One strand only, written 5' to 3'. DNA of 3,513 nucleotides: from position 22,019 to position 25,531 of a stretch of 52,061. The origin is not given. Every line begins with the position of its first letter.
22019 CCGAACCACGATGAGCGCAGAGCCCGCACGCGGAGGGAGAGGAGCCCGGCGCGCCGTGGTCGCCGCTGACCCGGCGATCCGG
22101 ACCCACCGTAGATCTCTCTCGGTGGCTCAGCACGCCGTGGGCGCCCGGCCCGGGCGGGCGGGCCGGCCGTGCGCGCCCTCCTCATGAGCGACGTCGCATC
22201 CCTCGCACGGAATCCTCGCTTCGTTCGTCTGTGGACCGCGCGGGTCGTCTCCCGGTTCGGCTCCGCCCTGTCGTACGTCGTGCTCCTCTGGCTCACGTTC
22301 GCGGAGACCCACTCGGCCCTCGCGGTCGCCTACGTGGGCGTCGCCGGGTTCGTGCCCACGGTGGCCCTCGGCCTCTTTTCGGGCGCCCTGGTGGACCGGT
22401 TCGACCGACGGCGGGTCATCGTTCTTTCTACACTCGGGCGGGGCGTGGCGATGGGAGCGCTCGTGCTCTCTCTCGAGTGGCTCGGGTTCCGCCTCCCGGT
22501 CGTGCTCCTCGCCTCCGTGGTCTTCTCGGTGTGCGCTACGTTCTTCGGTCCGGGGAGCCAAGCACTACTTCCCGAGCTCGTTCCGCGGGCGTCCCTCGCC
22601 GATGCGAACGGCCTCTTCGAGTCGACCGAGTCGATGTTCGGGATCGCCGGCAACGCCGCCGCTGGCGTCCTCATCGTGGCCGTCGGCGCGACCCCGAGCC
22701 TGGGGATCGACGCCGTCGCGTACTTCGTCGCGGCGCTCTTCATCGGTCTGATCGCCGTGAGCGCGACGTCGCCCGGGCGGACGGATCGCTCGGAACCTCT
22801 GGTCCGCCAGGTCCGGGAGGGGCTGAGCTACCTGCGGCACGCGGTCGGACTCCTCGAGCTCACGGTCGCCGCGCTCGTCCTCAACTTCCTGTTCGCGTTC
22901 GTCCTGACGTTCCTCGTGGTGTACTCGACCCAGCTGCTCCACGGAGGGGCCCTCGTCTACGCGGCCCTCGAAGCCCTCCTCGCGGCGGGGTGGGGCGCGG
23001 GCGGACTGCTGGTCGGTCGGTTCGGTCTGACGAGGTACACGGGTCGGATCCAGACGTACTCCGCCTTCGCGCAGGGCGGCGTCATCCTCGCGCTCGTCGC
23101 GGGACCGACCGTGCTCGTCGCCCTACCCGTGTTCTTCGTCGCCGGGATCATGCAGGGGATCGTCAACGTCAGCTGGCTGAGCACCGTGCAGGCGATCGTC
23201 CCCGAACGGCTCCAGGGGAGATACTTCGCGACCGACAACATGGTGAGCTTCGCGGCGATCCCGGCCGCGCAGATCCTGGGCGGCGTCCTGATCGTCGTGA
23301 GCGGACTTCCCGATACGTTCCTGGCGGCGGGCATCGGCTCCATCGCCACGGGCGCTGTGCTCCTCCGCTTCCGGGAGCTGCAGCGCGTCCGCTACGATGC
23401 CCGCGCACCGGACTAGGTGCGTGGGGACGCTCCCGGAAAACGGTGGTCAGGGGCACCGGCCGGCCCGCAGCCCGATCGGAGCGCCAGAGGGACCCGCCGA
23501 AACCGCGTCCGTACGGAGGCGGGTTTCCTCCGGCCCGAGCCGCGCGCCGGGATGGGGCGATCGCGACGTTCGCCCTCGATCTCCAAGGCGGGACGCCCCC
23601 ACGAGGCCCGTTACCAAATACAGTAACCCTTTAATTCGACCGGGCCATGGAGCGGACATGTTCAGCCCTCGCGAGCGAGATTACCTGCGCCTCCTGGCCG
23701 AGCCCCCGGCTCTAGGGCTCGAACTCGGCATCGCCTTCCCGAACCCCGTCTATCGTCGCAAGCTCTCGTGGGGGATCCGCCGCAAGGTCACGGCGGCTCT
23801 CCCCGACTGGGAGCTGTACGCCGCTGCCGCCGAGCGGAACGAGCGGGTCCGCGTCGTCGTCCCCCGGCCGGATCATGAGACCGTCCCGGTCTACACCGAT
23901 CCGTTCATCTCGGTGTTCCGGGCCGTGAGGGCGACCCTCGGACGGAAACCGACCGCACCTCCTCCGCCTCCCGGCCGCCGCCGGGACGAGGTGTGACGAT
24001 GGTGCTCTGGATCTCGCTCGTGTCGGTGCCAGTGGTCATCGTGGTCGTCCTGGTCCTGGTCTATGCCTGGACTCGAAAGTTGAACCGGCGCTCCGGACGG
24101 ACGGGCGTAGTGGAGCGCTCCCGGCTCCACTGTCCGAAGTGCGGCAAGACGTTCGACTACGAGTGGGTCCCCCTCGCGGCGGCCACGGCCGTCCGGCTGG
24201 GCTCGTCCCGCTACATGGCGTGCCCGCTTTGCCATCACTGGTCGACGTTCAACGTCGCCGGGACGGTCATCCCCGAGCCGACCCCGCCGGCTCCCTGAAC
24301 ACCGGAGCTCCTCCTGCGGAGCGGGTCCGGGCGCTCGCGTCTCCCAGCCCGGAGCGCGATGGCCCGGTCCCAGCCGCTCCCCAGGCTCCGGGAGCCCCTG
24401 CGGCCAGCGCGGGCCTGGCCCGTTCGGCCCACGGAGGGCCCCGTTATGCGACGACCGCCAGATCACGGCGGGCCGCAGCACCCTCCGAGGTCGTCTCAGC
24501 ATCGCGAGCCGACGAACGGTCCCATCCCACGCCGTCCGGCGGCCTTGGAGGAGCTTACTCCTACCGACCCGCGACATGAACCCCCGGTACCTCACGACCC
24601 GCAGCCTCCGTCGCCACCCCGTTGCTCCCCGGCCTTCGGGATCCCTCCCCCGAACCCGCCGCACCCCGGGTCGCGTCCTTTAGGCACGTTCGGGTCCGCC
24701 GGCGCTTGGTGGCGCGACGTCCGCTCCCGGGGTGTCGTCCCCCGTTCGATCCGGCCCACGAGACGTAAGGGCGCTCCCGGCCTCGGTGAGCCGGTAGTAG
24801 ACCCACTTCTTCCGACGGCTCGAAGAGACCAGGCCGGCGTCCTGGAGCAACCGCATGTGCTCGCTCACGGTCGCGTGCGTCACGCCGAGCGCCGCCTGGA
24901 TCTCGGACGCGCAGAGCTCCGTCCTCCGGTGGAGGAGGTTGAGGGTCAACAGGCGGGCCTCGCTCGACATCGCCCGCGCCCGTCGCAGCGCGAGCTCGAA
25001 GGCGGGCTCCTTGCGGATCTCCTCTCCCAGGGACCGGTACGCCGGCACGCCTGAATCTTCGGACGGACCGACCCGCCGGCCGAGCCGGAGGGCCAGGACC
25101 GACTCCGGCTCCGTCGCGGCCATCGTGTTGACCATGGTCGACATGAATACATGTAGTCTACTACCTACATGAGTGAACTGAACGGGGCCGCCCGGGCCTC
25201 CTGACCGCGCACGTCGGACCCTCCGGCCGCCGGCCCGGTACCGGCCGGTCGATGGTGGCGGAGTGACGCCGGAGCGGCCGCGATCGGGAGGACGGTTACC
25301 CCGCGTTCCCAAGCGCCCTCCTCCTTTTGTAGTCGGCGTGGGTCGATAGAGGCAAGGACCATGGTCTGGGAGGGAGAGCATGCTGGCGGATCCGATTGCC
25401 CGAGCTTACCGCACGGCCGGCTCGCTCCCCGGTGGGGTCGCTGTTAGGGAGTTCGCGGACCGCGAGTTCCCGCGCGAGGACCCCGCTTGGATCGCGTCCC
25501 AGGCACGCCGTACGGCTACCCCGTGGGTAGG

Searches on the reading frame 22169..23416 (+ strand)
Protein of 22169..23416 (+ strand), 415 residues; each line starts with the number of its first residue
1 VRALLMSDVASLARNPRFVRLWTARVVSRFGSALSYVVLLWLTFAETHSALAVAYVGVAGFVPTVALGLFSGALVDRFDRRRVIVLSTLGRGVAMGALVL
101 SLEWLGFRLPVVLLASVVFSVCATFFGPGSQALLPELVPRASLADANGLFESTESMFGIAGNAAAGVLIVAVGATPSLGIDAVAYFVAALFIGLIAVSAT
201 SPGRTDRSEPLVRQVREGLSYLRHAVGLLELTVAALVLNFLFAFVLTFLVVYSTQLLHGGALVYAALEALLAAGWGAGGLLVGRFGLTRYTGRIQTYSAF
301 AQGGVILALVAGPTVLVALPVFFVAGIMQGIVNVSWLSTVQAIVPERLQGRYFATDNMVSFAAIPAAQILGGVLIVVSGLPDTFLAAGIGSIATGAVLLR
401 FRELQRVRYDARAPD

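Call 23: search_protein_families(library=pfam, proteins=[window:22169-23416:+], max_evalue=0.00001)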
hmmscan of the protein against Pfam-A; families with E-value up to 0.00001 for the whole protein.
window:22169-23416:+ (415 aa): 2 families
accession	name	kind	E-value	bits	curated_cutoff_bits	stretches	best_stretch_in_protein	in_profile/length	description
PF05977.19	MFS_3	-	4.7e-31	108.2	27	1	14-402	8-394/524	Transmembrane secretion effector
PF07690.21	MFS_1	-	7.6e-29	101.1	33.4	1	21-364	1-343/347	Major Facilitator Superfamily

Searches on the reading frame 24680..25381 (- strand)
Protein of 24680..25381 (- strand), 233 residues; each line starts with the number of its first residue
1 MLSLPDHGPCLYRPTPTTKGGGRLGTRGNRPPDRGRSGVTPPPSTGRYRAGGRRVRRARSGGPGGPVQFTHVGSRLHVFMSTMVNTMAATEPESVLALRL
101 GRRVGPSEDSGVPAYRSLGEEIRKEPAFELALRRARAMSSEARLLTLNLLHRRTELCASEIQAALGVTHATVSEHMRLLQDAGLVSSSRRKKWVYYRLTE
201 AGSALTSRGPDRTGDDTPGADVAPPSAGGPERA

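Call 23: search_protein_families(library=pfam, proteins=[window:24680-25381:-], max_evalue=0.00001)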
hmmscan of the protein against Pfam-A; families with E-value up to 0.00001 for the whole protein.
window:24680-25381:- (233 aa): 2 families
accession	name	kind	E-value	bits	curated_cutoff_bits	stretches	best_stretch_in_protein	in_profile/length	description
PF01022.26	HTH_5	-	3.2e-09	36.9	22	1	141-187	2-47/47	Bacterial regulatory protein, arsR family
PF12840.13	HTH_20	-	9.4e-08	32.3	27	1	149-185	12-48/51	Helix-turn-helix domain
